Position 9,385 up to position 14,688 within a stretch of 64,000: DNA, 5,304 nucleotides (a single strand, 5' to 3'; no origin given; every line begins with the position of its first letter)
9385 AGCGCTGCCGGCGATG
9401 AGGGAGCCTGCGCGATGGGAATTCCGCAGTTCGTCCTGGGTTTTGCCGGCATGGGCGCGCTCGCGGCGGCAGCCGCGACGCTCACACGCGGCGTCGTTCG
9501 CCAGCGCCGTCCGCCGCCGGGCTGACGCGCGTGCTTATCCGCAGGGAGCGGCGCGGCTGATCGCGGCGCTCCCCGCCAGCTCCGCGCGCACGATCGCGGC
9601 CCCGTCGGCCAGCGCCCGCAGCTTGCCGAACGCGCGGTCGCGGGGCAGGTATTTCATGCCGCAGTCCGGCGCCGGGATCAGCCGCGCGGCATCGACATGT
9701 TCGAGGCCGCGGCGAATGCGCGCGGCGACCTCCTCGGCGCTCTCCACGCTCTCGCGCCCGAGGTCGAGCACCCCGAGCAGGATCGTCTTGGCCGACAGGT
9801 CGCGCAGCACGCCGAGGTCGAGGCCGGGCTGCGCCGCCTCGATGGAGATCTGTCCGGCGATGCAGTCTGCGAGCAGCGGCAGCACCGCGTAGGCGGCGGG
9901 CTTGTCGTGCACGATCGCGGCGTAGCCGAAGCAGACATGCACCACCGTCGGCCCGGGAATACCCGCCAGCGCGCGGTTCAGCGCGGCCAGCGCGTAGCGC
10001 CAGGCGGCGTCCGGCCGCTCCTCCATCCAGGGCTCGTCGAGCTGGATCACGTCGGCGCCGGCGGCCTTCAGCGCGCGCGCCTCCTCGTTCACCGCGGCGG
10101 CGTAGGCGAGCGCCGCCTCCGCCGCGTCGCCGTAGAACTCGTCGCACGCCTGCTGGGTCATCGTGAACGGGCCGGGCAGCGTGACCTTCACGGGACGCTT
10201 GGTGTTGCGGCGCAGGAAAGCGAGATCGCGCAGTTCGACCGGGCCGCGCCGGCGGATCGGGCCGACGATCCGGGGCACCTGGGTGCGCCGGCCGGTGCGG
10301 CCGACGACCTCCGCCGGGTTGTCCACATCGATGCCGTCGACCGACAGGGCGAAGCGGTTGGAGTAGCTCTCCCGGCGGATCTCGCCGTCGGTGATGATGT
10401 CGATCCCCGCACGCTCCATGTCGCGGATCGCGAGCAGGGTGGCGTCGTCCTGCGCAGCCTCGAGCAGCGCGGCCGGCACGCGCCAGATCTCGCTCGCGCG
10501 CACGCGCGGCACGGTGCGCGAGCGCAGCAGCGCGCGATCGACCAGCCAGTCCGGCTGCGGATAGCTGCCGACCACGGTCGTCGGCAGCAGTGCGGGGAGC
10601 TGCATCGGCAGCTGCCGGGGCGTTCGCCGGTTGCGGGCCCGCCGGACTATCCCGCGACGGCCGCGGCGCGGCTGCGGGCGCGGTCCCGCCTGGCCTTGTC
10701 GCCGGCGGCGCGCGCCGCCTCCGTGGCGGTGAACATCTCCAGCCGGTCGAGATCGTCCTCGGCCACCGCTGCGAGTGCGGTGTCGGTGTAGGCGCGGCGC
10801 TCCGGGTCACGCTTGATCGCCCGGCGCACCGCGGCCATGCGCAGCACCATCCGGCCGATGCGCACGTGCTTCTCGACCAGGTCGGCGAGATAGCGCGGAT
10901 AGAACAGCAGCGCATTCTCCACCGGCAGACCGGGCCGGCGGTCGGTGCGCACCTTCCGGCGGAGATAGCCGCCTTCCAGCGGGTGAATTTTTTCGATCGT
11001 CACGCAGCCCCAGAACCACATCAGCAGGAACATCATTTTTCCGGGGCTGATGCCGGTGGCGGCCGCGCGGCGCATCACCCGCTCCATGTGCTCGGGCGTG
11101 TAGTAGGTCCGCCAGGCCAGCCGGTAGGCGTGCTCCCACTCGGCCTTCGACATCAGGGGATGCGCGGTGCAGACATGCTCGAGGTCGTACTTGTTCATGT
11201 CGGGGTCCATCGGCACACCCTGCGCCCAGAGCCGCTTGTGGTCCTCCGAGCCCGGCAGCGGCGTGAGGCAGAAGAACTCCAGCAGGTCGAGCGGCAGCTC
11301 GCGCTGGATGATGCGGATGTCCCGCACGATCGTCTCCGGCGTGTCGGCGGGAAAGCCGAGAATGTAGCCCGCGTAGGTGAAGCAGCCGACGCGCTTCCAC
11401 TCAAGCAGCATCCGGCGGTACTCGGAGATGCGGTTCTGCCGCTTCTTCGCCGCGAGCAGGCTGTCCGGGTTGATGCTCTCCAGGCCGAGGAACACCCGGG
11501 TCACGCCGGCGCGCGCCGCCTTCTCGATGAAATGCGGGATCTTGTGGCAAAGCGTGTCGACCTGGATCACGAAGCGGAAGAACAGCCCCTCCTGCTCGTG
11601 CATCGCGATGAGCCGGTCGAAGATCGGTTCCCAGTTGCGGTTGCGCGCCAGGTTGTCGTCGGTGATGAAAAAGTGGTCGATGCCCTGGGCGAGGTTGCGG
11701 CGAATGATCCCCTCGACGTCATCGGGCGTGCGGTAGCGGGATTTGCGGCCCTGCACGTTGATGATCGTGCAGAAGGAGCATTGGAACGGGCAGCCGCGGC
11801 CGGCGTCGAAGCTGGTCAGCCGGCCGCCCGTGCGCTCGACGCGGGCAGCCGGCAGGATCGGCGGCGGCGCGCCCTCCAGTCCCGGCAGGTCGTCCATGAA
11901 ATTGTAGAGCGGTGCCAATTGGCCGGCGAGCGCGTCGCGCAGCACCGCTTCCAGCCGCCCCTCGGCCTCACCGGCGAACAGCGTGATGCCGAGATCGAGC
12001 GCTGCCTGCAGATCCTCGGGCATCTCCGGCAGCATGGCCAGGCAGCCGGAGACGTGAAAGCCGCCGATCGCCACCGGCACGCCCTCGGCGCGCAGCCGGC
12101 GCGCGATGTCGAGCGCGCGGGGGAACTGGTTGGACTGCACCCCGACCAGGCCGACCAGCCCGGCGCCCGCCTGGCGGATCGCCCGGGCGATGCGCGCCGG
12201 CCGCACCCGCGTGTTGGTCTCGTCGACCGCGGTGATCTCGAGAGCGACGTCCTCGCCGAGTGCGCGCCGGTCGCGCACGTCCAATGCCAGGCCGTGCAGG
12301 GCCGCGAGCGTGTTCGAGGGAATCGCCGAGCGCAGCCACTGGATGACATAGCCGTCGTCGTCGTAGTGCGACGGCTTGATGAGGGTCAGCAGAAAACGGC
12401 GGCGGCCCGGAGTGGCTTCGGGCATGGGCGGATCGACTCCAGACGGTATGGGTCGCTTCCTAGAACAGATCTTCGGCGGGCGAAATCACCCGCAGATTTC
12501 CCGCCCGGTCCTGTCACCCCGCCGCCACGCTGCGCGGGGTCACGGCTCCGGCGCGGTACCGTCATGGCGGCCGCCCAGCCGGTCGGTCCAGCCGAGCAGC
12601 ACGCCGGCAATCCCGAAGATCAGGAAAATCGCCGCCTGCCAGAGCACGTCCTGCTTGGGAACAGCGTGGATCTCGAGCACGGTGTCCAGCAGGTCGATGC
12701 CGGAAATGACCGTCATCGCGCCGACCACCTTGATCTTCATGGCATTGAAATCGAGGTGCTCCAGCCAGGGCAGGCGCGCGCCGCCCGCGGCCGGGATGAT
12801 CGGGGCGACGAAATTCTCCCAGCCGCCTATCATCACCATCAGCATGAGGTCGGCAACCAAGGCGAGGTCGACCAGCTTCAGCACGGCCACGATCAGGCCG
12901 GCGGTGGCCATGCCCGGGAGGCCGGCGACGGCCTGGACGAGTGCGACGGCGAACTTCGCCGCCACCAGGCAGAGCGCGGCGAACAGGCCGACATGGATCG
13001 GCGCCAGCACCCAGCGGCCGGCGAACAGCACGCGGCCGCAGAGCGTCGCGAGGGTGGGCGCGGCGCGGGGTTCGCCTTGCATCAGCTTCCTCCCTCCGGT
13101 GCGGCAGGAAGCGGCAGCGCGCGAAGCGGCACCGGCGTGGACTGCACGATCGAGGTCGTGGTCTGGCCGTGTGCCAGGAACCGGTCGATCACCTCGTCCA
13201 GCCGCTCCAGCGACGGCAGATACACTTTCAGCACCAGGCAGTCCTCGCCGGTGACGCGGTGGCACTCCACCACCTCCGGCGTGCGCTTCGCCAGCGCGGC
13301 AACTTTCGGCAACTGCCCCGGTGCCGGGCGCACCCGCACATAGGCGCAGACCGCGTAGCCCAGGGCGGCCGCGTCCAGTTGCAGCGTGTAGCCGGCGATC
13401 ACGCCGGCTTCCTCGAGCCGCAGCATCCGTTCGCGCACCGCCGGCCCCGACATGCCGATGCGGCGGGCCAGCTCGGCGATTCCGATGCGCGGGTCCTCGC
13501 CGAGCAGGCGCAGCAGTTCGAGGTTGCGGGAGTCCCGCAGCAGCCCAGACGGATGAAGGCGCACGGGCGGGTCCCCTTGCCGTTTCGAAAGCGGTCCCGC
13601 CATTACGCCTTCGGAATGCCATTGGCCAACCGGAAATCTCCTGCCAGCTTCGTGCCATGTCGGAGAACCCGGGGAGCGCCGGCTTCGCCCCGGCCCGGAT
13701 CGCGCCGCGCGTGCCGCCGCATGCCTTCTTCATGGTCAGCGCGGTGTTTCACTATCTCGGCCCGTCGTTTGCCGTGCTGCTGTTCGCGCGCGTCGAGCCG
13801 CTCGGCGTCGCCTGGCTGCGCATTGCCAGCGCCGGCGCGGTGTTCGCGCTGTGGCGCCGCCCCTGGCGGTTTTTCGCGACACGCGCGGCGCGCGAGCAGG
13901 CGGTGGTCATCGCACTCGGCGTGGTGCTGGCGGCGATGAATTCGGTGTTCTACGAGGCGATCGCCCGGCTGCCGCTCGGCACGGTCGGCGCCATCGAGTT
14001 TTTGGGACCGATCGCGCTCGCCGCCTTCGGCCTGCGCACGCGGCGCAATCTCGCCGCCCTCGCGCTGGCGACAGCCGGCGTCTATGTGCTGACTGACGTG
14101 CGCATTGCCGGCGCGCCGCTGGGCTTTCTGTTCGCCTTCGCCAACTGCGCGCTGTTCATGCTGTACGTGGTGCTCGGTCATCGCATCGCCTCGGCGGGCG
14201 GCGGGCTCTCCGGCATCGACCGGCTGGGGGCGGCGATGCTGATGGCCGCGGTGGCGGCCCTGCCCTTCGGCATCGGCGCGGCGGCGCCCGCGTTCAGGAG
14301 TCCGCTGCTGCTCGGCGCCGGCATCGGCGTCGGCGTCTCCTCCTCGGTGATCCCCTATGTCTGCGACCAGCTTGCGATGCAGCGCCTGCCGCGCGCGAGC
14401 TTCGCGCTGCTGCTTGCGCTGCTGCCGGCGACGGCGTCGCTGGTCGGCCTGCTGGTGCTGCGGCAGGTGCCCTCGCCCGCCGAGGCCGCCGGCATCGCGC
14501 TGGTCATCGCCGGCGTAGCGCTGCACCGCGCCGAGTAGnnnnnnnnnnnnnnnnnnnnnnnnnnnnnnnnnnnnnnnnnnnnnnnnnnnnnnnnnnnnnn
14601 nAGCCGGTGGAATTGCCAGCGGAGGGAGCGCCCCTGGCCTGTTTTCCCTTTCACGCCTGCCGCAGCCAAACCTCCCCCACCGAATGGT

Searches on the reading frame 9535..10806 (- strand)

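Call 33: search_protein_families(library=pfam, proteins=[window:9535-10806:-], max_evalue=0.0001)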
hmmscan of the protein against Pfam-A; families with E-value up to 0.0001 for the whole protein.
window:9535-10806:- (423 aa): 2 families
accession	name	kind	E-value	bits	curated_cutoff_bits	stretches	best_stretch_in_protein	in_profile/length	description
PF01717.24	Meth_synt_2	-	7.7e-35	121.2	21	1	74-403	1-322/324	Cobalamin-independent synthase, Catalytic domain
PF01208.23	URO-D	-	1.7e-05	24.4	23.9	1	236-384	184-327/346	Uroporphyrinogen decarboxylase (URO-D)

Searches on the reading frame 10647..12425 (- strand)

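Call 33: search_protein_families(library=pfam, proteins=[window:10647-12425:-], max_evalue=0.0001)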
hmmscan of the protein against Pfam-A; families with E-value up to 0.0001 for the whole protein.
window:10647-12425:- (592 aa): 2 families
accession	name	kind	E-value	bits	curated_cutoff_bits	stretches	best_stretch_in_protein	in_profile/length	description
PF04055.27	Radical_SAM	-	1.4e-17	64.8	29.5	1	209-371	4-164/166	Radical SAM superfamily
PF02310.24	B12-binding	-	3.1e-05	24.3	32.1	1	69-128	33-94/121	B12 binding domain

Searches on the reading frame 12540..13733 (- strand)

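Call 33: search_protein_families(library=pfam, proteins=[window:12540-13733:-], max_evalue=0.0001)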
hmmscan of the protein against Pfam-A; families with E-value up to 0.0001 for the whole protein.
window:12540-13733:- (397 aa): 1 family
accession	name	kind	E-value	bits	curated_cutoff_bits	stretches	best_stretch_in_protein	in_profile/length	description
PF03350.21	UPF0114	-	5.5e-25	88.3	23.1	1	236-351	1-116/117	Uncharacterized protein family, UPF0114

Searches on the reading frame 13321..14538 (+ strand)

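Call 33: search_protein_families(library=pfam, proteins=[window:13321-14538:+], max_evalue=0.0001)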
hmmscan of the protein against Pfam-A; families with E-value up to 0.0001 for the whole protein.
window:13321-14538:+ (405 aa): 1 family
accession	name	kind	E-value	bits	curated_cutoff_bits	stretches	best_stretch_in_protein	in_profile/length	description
PF00892.27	EamA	-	2.3e-10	41.3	28.2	1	267-401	2-132/135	EamA-like transporter family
